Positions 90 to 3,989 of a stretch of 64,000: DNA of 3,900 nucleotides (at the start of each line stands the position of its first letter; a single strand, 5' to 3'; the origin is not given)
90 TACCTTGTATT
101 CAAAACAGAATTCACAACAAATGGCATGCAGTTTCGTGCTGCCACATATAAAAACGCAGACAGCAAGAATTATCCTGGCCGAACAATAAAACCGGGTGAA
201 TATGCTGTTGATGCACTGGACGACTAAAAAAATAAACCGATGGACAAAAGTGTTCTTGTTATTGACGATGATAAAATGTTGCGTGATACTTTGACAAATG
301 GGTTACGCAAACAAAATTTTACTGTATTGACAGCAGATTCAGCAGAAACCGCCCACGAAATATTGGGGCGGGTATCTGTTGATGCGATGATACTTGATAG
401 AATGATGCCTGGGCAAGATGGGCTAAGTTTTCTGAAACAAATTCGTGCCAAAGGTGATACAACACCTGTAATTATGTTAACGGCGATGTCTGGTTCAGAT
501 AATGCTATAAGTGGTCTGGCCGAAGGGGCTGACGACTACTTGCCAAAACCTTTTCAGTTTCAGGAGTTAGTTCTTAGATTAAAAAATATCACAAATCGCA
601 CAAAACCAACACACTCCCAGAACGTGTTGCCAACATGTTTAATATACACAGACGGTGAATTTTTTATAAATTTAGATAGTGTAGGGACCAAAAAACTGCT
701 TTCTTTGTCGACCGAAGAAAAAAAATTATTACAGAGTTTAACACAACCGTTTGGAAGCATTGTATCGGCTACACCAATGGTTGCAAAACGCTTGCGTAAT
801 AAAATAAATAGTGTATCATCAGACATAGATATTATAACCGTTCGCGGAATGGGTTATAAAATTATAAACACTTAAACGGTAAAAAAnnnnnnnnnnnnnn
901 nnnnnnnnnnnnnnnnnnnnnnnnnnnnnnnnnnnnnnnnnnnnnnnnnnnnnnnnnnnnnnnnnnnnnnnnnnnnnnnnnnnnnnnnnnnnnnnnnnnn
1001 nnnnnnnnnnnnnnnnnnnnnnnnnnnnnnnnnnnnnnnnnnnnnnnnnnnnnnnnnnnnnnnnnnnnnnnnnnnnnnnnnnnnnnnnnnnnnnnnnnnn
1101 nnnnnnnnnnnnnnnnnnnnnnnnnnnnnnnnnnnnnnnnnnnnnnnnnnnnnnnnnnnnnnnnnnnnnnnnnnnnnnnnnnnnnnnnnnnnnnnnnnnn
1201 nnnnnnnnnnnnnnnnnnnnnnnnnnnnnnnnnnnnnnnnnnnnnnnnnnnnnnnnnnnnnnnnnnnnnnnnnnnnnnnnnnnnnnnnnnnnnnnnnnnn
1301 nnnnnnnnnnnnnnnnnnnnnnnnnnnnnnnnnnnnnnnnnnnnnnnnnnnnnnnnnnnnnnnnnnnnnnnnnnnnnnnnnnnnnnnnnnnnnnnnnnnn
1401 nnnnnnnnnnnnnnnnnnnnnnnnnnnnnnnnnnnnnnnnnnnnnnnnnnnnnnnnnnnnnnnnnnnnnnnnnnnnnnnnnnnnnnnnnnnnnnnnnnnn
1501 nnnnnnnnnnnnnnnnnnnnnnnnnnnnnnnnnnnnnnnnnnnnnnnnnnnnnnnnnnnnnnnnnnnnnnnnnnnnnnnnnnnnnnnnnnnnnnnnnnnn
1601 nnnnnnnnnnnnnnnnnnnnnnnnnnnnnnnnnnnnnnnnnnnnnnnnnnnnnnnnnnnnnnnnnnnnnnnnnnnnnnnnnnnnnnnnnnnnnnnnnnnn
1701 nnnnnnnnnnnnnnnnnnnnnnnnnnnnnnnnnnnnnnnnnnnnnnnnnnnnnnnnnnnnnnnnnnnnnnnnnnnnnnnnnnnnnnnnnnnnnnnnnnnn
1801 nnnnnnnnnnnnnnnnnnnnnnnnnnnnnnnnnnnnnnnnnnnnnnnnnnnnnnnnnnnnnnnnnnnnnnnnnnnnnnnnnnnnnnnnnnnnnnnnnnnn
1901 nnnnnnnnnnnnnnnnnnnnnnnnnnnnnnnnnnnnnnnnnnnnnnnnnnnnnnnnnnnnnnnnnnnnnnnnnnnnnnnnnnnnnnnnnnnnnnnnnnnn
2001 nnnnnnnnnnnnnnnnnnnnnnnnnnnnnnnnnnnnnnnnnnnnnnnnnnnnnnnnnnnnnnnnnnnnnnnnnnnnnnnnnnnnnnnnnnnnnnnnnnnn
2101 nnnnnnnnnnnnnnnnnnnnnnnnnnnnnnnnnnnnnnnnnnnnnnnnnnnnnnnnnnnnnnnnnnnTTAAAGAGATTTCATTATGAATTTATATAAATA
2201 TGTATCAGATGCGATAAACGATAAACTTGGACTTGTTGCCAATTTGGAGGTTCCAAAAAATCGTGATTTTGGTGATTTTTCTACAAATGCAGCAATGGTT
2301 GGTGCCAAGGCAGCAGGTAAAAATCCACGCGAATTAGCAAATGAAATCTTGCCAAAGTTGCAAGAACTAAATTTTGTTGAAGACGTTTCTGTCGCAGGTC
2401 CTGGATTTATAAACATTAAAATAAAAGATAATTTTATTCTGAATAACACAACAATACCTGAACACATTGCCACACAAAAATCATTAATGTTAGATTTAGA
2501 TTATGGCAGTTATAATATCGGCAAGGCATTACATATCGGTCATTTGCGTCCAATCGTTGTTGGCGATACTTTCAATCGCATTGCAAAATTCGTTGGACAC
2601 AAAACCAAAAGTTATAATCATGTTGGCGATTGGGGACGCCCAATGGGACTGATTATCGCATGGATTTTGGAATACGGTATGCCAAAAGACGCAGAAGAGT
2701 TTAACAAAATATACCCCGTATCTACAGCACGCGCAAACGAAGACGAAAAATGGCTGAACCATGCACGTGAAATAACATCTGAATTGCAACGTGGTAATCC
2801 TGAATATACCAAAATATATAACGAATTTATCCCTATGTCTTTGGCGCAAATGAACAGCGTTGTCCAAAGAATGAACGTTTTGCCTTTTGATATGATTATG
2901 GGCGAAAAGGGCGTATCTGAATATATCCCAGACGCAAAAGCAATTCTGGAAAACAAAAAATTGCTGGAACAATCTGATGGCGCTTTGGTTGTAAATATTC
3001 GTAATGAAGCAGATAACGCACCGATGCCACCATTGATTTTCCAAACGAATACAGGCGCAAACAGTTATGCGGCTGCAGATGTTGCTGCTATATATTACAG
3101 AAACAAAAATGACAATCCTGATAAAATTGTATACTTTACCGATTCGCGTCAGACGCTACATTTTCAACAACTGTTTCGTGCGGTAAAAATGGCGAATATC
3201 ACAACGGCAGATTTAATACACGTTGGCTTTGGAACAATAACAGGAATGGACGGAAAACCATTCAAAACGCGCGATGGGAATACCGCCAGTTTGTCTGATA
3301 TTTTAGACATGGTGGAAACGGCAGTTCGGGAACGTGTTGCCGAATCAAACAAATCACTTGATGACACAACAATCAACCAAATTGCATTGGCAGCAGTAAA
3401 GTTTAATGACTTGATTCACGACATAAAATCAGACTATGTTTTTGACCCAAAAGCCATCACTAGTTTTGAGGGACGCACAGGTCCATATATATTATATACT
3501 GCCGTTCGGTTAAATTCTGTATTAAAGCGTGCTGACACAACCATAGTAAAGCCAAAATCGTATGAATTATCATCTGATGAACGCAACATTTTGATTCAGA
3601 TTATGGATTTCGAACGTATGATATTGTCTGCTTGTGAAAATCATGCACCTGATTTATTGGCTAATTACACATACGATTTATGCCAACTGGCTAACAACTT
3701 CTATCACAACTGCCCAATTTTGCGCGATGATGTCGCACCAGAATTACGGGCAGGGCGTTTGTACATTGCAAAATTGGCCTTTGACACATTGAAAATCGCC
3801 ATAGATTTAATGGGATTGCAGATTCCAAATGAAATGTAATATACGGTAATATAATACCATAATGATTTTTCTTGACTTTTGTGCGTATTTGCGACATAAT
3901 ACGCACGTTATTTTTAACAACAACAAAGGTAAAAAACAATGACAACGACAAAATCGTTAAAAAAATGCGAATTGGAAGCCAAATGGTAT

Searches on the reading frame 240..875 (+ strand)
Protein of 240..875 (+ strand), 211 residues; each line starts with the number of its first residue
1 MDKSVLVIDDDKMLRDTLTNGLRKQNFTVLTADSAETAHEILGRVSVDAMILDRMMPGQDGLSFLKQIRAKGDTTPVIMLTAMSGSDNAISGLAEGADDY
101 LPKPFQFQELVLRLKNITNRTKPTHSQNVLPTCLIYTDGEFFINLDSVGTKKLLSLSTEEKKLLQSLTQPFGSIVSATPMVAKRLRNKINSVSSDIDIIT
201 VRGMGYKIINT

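Call 45: search_protein_families(library=pfam, proteins=[window:240-875:+], max_evalue=0.001)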
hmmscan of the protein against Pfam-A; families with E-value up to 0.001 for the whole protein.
window:240-875:+ (211 aa): 2 families
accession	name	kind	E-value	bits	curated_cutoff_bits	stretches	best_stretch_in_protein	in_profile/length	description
PF00072.30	Response_reg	-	5.7e-29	101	30.2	1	5-114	1-110/111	Response regulator receiver domain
PF00486.34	Trans_reg_C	-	6.3e-05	23.4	26.2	0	183-207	51-76/77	Transcriptional regulatory protein, C terminal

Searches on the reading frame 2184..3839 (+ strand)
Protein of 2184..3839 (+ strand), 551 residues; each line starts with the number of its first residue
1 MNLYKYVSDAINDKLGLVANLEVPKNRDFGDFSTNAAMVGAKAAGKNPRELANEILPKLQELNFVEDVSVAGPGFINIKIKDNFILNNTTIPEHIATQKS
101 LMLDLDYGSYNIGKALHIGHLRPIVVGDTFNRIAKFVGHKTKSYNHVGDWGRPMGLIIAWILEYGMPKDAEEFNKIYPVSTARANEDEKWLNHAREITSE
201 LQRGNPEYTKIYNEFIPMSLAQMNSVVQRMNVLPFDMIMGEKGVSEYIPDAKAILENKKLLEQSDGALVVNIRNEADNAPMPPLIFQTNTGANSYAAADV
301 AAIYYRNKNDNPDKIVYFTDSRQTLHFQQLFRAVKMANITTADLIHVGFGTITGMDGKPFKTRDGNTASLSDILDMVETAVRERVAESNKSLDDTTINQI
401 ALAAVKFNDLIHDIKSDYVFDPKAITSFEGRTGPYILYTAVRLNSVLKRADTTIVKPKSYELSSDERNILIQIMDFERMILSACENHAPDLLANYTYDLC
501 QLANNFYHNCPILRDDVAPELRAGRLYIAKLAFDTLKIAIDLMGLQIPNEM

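Call 45: search_protein_families(library=pfam, proteins=[window:2184-3839:+], max_evalue=0.001)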
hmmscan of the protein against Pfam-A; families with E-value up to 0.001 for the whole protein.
window:2184-3839:+ (551 aa): 3 families
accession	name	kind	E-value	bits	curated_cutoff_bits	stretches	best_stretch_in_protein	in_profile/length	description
PF00750.26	tRNA-synt_1d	-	5.3e-68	230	23.3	1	96-421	17-348/349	tRNA synthetases class I (R), catalytic domain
PF05746.21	DALR_1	-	1.4e-21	77.2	22.3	1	436-551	1-117/117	DALR anticodon binding domain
PF03485.21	Arg_tRNA_synt_N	-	8.9e-21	74.7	21.5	1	6-80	6-85/85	Arginyl tRNA synthetase N terminal domain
